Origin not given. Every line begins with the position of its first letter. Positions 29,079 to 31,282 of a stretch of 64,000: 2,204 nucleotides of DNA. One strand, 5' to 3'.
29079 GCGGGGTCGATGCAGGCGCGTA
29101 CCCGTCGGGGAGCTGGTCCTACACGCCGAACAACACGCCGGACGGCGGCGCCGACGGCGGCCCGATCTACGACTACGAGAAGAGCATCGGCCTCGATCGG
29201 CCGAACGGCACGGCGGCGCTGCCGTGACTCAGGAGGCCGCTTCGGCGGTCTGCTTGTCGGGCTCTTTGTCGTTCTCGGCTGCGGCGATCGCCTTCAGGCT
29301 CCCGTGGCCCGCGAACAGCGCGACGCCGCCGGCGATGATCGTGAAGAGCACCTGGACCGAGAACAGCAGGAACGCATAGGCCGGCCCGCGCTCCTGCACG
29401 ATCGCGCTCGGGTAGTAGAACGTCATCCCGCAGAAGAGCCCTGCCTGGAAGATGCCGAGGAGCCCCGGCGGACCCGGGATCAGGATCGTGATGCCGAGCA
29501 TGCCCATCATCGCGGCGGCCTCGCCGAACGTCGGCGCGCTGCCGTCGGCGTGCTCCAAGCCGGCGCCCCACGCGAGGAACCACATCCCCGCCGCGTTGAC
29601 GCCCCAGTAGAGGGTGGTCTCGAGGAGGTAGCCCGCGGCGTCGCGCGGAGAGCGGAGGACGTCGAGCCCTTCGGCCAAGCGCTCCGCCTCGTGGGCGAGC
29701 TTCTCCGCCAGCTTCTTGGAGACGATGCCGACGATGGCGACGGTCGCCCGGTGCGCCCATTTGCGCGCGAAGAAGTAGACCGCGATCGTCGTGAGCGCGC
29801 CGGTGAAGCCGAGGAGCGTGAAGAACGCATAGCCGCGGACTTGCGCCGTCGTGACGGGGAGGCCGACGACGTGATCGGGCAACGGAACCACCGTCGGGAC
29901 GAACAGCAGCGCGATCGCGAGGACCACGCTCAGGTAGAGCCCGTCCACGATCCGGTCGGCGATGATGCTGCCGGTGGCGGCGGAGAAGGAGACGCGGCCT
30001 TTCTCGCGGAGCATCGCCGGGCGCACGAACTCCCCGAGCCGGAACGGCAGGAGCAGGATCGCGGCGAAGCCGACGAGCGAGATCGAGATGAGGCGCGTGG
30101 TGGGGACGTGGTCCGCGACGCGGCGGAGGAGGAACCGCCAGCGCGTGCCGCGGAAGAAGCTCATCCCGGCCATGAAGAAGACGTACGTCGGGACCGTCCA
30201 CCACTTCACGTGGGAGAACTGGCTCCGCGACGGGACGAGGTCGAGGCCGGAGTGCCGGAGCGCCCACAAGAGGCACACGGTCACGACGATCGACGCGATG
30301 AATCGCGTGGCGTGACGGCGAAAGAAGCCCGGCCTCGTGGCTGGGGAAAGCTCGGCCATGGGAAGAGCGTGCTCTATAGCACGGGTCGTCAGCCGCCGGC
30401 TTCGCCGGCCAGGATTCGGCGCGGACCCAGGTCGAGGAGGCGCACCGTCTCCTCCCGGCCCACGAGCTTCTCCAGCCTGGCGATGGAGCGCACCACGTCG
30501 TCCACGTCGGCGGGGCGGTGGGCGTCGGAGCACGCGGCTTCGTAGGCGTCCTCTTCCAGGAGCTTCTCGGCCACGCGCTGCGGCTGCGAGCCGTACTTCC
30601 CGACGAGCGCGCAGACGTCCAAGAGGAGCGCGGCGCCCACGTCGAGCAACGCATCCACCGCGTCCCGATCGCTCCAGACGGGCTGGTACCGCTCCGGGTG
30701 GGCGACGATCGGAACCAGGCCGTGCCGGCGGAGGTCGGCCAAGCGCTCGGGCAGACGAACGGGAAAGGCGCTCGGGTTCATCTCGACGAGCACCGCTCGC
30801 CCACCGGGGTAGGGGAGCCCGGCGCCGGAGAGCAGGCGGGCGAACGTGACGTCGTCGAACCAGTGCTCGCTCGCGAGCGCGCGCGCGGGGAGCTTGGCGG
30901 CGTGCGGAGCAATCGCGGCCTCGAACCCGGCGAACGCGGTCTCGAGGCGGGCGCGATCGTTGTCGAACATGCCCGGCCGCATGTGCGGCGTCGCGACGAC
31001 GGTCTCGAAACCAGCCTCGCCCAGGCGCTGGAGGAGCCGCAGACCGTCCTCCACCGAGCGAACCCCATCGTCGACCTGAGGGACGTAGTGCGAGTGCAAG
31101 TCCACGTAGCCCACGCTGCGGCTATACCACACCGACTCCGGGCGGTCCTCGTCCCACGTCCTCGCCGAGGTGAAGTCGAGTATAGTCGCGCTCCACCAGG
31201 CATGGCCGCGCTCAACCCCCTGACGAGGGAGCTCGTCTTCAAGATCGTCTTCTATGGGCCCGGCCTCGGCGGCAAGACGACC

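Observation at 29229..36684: MglA-paralogue GTPase operon with Ser/Thr kinase, PEGA protein and lipoprotein, divergent from a PHP tyrosine phosphatase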

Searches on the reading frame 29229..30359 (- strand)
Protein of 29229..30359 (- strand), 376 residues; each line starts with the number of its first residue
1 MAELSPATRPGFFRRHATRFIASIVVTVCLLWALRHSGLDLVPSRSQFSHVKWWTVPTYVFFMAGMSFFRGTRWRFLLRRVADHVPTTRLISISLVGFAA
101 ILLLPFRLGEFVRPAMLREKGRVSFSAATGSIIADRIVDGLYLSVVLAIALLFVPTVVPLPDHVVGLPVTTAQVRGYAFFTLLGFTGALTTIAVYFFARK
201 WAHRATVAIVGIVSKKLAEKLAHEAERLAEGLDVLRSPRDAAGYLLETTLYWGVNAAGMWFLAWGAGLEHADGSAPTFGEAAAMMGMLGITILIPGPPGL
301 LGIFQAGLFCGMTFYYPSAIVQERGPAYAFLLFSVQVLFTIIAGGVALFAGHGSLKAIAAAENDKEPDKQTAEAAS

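Call 6: search_protein_families(library=pfam, proteins=[window:29229-30359:-], max_evalue=0.01)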
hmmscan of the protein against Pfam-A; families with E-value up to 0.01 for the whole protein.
window:29229-30359:- (376 aa): 1 family
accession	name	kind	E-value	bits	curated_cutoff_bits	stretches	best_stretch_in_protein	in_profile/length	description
PF03706.18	LPG_synthase_TM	-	9.6e-30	104.5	33.4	1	21-344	2-302/302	Lysylphosphatidylglycerol synthase TM region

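Call 8: search_protein_families(library=ncbifam, proteins=[window:29229-30359:-], max_evalue=0.01)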
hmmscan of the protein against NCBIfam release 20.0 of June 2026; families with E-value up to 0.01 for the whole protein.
window:29229-30359:- (376 aa): 1 family
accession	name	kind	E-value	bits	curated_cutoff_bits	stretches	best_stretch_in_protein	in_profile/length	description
TIGR00374.1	TIGR00374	subfamily_domain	1.7e-09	37.6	43.2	1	60-239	36-209/323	flippase-like domain-containing protein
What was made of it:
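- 29229..30359 (-): UPF0104 / LPG_synthase_TM ('flippase-like') polytopic membrane protein, 376 aa; second gene of the divergent unit. PF03706 E 9.6e-30 and TIGR00374 1.7e-9 (calls 6, 8).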

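Call 86: search_protein_families(library=padloc, proteins=[window:29229-30359:-], max_evalue=0.01)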
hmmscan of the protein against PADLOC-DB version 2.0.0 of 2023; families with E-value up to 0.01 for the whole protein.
window:29229-30359:- (376 aa): 0 families

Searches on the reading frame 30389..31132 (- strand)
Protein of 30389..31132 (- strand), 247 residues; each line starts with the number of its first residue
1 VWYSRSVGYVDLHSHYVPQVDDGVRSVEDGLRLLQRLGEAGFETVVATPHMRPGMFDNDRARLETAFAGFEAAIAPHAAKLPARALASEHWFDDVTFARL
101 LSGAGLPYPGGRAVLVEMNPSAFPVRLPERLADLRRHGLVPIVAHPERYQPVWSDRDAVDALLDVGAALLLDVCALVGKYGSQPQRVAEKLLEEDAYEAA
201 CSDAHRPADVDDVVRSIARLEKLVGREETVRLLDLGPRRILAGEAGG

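Call 6: search_protein_families(library=pfam, proteins=[window:30389-31132:-], max_evalue=0.01)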
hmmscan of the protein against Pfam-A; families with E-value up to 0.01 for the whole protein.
window:30389-31132:- (247 aa): 1 family
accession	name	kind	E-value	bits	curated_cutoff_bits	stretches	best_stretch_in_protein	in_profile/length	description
PF19567.5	CpsB_CapC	-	8.5e-35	120.7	27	1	9-241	1-233/234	Capsular polysaccharide synthesis, CpsB/CapC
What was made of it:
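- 30389..31132 (-): CpsB/CapC-type PHP phosphotyrosine phosphatase, about 241-247 aa (start 31114 or 31132). PF19567 E 8.5e-35, above the cut-off (call 6).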

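Call 8: search_protein_families(library=ncbifam, proteins=[window:30389-31132:-], max_evalue=0.01)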
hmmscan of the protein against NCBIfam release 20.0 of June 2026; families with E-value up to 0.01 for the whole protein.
window:30389-31132:- (247 aa): 1 family
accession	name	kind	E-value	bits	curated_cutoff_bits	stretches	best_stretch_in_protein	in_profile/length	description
NF041488.1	caps_synth_Cps4B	equivalog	6.2e-19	68.5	400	1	10-238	2-235/243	capsular polysaccharide biosynthesis protein Cps4B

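Call 86: search_protein_families(library=padloc, proteins=[window:30389-31132:-], max_evalue=0.01)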
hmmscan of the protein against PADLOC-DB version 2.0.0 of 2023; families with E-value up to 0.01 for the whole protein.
window:30389-31132:- (247 aa): 0 families
